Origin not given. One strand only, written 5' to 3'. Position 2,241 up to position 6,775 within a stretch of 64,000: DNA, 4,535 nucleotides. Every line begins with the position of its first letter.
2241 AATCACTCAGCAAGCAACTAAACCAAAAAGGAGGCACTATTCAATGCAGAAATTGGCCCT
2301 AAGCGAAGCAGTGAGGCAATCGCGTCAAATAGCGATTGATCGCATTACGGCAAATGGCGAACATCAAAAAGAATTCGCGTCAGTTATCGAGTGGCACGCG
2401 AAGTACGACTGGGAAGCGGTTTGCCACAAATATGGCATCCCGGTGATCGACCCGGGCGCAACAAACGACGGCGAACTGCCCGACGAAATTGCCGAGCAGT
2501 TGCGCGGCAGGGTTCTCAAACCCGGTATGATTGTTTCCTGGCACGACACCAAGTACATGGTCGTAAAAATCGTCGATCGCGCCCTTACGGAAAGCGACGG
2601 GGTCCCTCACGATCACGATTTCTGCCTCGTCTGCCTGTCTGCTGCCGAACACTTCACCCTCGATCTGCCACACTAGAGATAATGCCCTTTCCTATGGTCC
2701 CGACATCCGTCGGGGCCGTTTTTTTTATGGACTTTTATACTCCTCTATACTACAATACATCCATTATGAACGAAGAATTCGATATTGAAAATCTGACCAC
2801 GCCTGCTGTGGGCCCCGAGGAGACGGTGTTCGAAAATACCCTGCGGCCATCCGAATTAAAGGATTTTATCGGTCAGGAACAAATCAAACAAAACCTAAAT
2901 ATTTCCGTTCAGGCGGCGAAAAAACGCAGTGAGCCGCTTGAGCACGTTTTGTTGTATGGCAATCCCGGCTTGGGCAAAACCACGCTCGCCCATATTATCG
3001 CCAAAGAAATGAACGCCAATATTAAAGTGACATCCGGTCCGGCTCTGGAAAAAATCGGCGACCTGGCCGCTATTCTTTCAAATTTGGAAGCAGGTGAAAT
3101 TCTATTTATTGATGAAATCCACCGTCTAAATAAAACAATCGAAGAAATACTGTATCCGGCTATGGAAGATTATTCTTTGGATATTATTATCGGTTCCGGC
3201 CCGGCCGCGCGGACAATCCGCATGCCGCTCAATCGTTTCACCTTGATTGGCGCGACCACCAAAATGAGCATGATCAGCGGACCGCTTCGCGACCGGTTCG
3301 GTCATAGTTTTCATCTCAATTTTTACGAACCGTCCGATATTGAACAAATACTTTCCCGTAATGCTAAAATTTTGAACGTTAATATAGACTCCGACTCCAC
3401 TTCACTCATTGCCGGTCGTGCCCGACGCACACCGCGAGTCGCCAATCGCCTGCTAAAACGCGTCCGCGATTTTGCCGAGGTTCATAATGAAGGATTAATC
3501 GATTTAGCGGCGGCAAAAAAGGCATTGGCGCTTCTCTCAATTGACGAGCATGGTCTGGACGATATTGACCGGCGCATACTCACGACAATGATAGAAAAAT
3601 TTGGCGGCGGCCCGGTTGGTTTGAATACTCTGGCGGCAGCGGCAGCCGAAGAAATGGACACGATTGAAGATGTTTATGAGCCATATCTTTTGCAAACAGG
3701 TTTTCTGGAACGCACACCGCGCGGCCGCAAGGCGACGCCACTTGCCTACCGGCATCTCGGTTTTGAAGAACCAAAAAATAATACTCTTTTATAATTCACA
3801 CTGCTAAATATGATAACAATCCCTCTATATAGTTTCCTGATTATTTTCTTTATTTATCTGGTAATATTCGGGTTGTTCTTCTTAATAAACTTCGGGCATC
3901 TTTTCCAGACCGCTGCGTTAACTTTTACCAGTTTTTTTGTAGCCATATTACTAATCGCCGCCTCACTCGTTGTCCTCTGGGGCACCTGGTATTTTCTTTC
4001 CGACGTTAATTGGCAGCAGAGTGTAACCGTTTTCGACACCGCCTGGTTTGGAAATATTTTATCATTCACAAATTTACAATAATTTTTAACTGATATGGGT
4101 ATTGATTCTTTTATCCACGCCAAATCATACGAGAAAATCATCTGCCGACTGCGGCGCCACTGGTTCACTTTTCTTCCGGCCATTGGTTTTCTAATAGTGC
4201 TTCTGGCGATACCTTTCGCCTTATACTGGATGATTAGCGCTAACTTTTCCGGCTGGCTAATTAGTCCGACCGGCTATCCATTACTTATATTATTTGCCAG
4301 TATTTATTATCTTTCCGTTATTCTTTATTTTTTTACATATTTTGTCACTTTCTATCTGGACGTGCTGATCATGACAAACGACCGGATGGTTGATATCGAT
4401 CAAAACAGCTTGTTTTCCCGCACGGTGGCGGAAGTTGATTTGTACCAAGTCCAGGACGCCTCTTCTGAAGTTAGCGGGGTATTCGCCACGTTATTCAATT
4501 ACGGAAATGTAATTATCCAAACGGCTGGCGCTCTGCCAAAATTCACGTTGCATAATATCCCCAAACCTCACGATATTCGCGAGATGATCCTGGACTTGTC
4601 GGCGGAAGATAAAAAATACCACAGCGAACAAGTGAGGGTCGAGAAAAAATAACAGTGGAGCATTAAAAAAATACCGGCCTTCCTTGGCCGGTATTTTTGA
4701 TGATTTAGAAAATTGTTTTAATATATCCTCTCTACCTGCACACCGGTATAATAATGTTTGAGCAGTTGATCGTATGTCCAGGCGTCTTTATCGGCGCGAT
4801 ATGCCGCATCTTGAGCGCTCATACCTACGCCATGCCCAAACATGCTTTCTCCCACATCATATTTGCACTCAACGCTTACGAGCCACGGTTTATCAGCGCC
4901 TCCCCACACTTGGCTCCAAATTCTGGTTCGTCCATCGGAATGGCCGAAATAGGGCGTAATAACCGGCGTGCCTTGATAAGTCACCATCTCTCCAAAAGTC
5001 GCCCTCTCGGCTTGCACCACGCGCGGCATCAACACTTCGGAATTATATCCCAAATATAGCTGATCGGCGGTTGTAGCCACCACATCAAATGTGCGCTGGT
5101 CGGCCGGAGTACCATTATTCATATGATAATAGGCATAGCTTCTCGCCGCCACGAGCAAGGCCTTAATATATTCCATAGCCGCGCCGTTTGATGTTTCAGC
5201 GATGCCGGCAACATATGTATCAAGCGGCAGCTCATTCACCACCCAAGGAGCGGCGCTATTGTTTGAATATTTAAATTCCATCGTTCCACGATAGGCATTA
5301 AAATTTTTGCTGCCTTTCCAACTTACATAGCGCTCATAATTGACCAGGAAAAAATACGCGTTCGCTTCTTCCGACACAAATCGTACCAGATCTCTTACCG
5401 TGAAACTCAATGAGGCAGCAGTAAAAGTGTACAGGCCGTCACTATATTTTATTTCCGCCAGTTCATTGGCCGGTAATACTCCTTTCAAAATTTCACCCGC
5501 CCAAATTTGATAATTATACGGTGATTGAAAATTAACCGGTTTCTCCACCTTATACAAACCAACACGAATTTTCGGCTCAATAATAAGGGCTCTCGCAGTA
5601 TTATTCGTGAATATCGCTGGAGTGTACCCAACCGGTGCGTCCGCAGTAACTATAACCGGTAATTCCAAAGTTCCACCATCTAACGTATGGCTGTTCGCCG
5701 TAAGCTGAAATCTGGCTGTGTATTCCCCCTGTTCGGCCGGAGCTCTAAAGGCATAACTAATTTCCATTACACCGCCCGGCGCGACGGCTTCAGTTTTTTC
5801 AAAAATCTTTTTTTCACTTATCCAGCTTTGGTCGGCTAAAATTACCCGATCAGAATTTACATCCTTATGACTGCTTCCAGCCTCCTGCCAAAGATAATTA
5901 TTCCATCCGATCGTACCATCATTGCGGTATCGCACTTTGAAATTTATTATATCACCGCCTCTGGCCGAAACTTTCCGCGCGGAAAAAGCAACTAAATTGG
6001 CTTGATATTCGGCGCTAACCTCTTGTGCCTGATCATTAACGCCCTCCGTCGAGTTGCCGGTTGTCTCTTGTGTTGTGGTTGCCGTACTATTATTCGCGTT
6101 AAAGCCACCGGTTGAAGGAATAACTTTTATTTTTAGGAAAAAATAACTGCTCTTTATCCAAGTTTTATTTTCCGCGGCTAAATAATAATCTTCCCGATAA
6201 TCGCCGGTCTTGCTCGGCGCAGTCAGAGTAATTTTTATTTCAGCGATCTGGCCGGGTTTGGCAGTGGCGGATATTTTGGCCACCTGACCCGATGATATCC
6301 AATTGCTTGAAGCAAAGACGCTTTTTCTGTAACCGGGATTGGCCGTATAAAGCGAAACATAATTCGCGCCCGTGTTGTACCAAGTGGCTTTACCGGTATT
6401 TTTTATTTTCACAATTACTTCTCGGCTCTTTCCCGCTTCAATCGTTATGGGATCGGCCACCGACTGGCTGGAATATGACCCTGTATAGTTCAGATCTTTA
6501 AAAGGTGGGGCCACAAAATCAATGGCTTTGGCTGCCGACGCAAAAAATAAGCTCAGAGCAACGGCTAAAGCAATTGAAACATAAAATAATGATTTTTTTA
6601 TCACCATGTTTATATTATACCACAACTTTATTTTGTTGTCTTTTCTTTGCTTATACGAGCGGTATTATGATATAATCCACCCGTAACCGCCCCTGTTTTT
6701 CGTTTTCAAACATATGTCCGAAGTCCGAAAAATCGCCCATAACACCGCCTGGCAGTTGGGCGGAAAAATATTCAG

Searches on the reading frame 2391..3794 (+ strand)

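Call 11: search_protein_families(library=pfam, max_evalue=0.00001, proteins=[window:2391-3794:+])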
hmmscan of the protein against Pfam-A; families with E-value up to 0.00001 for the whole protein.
window:2391-3794:+ (467 aa): 6 families
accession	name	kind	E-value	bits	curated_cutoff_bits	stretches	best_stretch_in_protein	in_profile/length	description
PF05496.18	RuvB_N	-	7.1e-77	257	27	1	151-309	1-159/159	Holliday junction DNA helicase RuvB P-loop domain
PF17864.7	AAA_lid_4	-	3e-26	91.4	27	1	312-385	1-74/74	RuvB AAA lid domain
PF05491.19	RuvB_C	-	1.9e-25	89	24.7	1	386-456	1-71/72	RuvB C-terminal winged helix domain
PF00004.35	AAA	-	1.5e-21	77.7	21.2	1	186-309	1-129/131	ATPase family associated with various cellular activities (AAA)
PF07728.20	AAA_5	-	2.9e-09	37.5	22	1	185-303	1-139/139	AAA domain (dynein-related subfamily)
PF05673.19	DUF815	-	6.5e-06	25.9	23.8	0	152-243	23-116/249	Protein of unknown function (DUF815)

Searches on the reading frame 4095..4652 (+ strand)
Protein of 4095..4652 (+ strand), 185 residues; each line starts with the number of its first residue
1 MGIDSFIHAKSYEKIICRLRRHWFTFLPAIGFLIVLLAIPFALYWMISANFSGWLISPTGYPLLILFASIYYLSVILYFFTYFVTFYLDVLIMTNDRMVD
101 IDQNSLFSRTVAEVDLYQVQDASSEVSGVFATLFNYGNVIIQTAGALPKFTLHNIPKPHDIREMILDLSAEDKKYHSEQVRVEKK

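Call 11: search_protein_families(library=pfam, max_evalue=0.00001, proteins=[window:4095-4652:+])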
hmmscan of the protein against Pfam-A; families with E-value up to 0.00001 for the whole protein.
window:4095-4652:+ (185 aa): 0 families

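Call 38: find_encoding_contigs(protein=window:4095-4652:+, flank=10000, max_places=4)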
Protein window:4095-4652:+ (185 aa): 2 contigs read that carry it; 2 places shown.
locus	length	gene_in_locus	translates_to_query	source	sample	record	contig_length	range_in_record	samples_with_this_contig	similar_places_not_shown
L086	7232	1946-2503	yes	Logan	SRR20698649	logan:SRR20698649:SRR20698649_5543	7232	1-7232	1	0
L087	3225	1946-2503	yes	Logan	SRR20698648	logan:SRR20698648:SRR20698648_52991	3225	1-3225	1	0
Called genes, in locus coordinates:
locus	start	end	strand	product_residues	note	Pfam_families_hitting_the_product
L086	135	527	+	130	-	-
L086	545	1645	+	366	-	PF05673:DUF815 (faint), PF06068:TIP49 (faint), PF05496:RuvB_N, PF20720:nSTAND3 (weak), PF00004:AAA, PF07728:AAA_5, PF17864:AAA_lid_4, PF05491:WHD_RuvB, +1 more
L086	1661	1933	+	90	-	-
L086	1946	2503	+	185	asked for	-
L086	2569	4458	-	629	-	PF16158:N_BRCA1_IG (weak), PF08486:SpoIID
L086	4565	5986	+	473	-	PF01943:Polysacc_synt, PF13440:Polysacc_synt_3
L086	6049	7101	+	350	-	PF01594:AI-2E_transport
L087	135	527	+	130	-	-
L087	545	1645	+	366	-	PF05673:DUF815 (faint), PF06068:TIP49 (faint), PF05496:RuvB_N, PF20720:nSTAND3 (weak), PF00004:AAA, PF07728:AAA_5, PF17864:AAA_lid_4, PF05491:WHD_RuvB, +1 more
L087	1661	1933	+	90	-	-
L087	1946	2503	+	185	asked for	-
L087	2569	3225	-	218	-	?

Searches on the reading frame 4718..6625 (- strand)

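Call 11: search_protein_families(library=pfam, max_evalue=0.00001, proteins=[window:4718-6625:-])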
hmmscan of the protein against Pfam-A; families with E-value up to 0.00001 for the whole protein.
window:4718-6625:- (635 aa): 2 families
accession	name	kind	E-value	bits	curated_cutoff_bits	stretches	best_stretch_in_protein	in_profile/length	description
PF16158.11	N_BRCA1_IG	-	4e-14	53.5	28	1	57-155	3-96/108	Ig-like domain from next to BRCA1 gene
PF08486.15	SpoIID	-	3.7e-13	50.3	23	1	462-550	7-97/97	Stage II sporulation protein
